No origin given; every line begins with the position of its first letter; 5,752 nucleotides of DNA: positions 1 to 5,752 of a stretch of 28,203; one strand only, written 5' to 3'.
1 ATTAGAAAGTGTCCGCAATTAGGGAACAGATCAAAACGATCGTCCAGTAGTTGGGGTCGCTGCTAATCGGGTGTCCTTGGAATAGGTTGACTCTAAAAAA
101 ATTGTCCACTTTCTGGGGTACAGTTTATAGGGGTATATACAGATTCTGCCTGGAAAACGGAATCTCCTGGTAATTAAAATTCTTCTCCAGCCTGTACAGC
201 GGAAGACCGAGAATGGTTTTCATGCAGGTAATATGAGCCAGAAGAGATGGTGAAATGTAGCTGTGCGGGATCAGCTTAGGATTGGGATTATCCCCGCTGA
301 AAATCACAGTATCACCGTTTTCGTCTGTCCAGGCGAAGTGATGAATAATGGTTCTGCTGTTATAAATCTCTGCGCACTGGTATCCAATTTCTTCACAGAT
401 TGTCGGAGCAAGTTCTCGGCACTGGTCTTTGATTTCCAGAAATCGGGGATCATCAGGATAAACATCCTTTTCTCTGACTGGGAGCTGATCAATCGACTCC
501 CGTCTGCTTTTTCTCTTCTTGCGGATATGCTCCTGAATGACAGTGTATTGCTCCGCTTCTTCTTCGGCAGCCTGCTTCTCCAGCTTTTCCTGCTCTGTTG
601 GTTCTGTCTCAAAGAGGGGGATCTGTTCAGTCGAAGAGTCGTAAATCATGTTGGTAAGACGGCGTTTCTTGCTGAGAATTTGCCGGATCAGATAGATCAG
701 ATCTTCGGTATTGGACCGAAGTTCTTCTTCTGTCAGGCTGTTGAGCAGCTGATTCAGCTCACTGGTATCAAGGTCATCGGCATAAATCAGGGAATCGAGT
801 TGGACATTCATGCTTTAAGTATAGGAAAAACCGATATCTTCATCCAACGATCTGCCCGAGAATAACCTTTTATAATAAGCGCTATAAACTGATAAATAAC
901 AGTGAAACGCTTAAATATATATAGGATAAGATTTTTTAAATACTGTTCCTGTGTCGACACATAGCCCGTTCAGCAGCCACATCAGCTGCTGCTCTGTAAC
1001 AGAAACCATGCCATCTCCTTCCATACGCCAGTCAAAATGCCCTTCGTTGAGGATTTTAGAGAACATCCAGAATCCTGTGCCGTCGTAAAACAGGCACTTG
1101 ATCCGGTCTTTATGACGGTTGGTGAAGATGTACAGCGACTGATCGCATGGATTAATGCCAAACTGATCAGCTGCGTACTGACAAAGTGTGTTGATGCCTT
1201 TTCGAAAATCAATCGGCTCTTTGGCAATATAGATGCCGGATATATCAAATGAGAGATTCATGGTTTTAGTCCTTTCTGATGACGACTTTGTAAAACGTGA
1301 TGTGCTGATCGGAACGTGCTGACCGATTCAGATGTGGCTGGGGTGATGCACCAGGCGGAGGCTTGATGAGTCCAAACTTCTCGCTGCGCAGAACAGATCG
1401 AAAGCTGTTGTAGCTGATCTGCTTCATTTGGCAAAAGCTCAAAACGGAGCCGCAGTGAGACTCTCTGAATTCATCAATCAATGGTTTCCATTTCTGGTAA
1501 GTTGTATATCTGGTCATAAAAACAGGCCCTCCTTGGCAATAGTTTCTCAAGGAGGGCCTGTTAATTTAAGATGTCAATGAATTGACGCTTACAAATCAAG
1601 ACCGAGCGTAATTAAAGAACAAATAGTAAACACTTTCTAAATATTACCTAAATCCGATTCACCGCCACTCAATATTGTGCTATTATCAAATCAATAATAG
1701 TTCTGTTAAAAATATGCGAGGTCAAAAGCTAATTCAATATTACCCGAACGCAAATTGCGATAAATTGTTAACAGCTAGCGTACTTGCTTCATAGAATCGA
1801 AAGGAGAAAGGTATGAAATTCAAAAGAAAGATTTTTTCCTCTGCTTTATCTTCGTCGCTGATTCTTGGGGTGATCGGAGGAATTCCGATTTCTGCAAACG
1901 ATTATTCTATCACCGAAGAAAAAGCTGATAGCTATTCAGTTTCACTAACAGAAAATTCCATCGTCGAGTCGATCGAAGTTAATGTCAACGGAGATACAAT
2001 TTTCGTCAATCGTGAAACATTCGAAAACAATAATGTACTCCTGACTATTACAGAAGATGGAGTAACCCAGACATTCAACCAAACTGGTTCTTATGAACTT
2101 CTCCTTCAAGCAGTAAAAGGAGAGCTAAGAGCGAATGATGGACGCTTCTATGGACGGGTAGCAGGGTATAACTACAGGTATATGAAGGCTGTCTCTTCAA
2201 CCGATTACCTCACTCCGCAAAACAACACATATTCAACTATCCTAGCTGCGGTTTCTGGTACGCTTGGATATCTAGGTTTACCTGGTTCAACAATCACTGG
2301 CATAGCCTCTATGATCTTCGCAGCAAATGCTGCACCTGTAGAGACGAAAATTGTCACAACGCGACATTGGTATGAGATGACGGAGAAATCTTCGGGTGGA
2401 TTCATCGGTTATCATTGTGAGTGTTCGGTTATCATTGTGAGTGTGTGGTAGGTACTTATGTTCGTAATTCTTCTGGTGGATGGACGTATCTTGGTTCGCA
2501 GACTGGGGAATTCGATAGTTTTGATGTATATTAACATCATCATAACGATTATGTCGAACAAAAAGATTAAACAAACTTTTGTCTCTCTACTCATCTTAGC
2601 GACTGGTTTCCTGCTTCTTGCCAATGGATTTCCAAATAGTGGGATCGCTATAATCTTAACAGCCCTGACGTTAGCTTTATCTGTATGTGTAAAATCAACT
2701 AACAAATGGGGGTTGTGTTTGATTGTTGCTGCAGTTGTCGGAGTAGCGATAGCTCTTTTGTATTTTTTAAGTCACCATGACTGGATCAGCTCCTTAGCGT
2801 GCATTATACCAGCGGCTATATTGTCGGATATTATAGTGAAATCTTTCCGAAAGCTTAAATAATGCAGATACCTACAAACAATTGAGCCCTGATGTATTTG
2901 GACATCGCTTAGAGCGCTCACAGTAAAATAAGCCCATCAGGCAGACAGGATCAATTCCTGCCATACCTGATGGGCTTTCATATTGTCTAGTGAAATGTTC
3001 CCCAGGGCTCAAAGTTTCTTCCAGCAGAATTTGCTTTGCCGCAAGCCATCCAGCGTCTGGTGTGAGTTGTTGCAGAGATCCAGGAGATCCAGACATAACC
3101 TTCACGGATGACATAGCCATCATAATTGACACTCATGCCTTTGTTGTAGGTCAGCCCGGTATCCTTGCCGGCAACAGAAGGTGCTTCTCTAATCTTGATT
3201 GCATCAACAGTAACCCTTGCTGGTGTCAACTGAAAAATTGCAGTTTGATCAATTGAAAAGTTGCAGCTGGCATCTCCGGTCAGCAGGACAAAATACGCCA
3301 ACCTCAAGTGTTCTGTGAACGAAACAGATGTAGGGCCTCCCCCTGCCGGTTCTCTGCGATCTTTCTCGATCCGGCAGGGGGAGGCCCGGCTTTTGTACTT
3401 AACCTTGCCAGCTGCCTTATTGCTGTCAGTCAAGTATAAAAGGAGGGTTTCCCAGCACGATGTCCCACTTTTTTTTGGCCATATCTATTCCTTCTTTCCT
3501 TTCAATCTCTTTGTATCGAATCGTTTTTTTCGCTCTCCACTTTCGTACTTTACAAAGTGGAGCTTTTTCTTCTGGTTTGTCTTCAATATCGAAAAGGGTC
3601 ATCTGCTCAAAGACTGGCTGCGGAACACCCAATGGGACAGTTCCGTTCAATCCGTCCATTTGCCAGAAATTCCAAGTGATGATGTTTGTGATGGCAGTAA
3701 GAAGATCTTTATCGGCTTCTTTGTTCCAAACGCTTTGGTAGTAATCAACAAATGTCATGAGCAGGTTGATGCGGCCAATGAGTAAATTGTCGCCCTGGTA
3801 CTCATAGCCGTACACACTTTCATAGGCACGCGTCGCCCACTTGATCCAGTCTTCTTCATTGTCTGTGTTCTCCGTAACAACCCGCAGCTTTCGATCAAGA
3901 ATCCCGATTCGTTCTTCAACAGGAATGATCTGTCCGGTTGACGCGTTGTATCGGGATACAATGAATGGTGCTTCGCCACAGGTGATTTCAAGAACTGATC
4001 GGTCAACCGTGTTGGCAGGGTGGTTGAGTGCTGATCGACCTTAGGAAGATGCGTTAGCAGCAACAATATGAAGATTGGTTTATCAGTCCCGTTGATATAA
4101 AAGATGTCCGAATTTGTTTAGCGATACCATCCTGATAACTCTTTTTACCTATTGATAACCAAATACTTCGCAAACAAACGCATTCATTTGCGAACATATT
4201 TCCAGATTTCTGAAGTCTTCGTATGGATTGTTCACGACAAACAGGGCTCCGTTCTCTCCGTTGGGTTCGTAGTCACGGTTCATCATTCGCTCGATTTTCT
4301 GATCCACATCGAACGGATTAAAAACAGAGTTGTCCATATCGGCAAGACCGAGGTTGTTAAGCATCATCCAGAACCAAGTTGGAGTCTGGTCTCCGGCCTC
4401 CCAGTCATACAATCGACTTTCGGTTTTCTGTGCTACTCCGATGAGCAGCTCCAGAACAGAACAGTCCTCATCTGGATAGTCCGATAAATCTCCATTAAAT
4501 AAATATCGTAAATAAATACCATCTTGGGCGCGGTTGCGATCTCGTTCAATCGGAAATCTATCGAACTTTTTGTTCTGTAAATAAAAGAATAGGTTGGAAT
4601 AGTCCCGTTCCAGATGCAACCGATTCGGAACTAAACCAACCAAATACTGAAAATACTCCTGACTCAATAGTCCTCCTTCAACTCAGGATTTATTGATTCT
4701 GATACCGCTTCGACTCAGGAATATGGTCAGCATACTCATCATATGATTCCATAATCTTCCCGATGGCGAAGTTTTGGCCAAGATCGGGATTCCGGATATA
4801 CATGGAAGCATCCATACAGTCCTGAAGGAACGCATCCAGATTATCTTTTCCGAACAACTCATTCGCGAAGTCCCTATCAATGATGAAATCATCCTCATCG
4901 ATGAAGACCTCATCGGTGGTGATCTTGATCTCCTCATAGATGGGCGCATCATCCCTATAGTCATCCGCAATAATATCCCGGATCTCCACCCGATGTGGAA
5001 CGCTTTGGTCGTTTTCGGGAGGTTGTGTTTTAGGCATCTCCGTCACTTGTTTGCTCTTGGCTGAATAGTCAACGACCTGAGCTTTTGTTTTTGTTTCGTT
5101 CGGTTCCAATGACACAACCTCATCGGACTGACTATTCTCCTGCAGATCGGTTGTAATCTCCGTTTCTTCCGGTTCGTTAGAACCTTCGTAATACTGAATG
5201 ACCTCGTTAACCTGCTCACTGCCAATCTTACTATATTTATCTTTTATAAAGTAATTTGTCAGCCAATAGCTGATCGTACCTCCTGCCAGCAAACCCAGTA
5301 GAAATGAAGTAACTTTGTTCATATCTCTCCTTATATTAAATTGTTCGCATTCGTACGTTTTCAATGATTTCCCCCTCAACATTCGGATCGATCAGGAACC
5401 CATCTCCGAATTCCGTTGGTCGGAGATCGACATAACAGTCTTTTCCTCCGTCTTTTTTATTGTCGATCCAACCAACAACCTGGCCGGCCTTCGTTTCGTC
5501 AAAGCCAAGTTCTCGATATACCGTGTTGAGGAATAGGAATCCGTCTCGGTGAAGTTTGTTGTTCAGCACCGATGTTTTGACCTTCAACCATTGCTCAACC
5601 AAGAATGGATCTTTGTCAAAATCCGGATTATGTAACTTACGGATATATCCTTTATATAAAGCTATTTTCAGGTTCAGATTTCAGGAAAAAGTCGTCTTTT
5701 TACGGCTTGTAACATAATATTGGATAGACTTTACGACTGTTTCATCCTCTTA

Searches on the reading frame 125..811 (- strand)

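Call 14: search_protein_families(library=pfam, proteins=[window:125-811:-], max_evalue=0.01)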
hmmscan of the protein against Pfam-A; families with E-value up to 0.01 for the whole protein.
window:125-811:- (228 aa): 2 families
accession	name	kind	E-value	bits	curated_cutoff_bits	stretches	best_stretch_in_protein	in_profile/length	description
PF03050.20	DDE_Tnp_IS66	-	0.0014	18.5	23.1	1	183-224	1-42/284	Transposase IS66 family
PF13007.12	LZ_Tnp_IS66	-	0.0027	18.8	22.9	1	59-114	23-70/71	Transposase C of IS166 homeodomain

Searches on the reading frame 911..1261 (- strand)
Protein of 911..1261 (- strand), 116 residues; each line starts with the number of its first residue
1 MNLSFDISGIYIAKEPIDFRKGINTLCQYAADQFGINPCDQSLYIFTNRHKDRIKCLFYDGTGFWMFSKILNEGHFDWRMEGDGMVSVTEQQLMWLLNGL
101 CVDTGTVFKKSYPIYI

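Call 14: search_protein_families(library=pfam, proteins=[window:911-1261:-], max_evalue=0.01)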
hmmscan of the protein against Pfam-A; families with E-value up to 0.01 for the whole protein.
window:911-1261:- (116 aa): 1 family
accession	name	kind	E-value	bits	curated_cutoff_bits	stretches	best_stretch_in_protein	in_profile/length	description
PF05717.18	TnpB_IS66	-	1.3e-30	105.7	26.6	1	10-103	3-97/101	IS66 Orf2 like protein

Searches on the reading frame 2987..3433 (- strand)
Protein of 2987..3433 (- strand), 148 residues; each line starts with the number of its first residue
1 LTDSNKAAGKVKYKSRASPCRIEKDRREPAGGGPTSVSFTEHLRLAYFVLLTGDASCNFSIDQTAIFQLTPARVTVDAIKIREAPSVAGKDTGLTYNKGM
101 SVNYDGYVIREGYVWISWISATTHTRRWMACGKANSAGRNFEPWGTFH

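Call 14: search_protein_families(library=pfam, proteins=[window:2987-3433:-], max_evalue=0.01)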
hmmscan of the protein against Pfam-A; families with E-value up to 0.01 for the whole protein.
window:2987-3433:- (148 aa): 1 family
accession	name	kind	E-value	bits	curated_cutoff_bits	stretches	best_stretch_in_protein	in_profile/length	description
PF08460.16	SH3_5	-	6.9e-07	29.7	22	1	89-129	27-66/68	Bacterial SH3 domain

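Call 15: search_protein_families(library=phrogs, proteins=[window:2987-3433:-], max_evalue=0.001)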
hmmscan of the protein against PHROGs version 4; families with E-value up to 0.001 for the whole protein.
window:2987-3433:- (148 aa): 3 families
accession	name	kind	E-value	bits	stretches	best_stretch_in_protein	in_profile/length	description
phrog_1309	-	lysis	3.9e-13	50.5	1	73-147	337-409/410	endolysin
phrog_833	-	lysis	7.2e-08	33.4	1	73-147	220-293/294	endolysin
phrog_5404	-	lysis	3.6e-06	28.3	1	76-147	26-95/98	endolysin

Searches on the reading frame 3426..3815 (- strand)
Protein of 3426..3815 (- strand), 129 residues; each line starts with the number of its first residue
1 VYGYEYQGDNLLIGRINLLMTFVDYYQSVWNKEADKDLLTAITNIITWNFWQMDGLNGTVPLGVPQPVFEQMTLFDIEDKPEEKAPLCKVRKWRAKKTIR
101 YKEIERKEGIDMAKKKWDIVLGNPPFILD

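Call 14: search_protein_families(library=pfam, proteins=[window:3426-3815:-], max_evalue=0.01)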
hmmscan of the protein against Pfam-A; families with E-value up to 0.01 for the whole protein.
window:3426-3815:- (129 aa): 1 family
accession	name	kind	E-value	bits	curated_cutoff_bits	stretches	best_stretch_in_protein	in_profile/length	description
PF07669.17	Eco57I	-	0.00051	20.6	25.3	1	12-127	14-85/171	Eco57I restriction-modification methylase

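Call 15: search_protein_families(library=phrogs, proteins=[window:3426-3815:-], max_evalue=0.001)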
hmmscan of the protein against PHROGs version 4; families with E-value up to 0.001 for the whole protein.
window:3426-3815:- (129 aa): 0 families

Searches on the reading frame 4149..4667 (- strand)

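Call 14: search_protein_families(library=pfam, proteins=[window:4149-4667:-], max_evalue=0.01)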
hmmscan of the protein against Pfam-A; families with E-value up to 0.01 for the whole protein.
window:4149-4667:- (172 aa): 0 families

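Call 15: search_protein_families(library=phrogs, proteins=[window:4149-4667:-], max_evalue=0.001)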
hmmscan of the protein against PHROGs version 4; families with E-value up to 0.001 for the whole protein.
window:4149-4667:- (172 aa): 1 family
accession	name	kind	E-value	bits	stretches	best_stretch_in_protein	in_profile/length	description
phrog_4678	-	unknown function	2.9e-33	116.2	1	3-167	8-176/181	-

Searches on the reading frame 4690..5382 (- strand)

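Call 14: search_protein_families(library=pfam, proteins=[window:4690-5382:-], max_evalue=0.01)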
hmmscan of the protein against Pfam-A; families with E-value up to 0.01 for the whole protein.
window:4690-5382:- (230 aa): 0 families

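Call 15: search_protein_families(library=phrogs, proteins=[window:4690-5382:-], max_evalue=0.001)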
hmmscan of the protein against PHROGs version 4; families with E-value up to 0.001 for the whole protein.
window:4690-5382:- (230 aa): 1 family
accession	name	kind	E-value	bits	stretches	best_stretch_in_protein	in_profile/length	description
phrog_4695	-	unknown function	4.4e-15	57.4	1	22-223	2-229/233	-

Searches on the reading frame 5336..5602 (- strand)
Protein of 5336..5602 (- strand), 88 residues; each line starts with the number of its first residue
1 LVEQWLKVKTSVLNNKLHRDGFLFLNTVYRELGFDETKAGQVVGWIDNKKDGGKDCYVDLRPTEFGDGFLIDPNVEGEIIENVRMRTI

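Call 14: search_protein_families(library=pfam, proteins=[window:5336-5602:-], max_evalue=0.01)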
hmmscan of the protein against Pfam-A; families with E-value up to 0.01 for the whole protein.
window:5336-5602:- (88 aa): 1 family
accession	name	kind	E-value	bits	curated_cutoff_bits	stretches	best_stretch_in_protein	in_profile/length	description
PF19880.4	DUF6353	-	1.7e-11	44.6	25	1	8-62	178-228/253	Family of unknown function (DUF6353)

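Call 15: search_protein_families(library=phrogs, proteins=[window:5336-5602:-], max_evalue=0.001)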
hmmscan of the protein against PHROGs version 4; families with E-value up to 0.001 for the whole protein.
window:5336-5602:- (88 aa): 2 families
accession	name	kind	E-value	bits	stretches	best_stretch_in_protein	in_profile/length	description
phrog_2152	-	unknown function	4.4e-13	50.2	1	9-63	195-246/273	-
phrog_19999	-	unknown function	0.00046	21.1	1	14-60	39-83/152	-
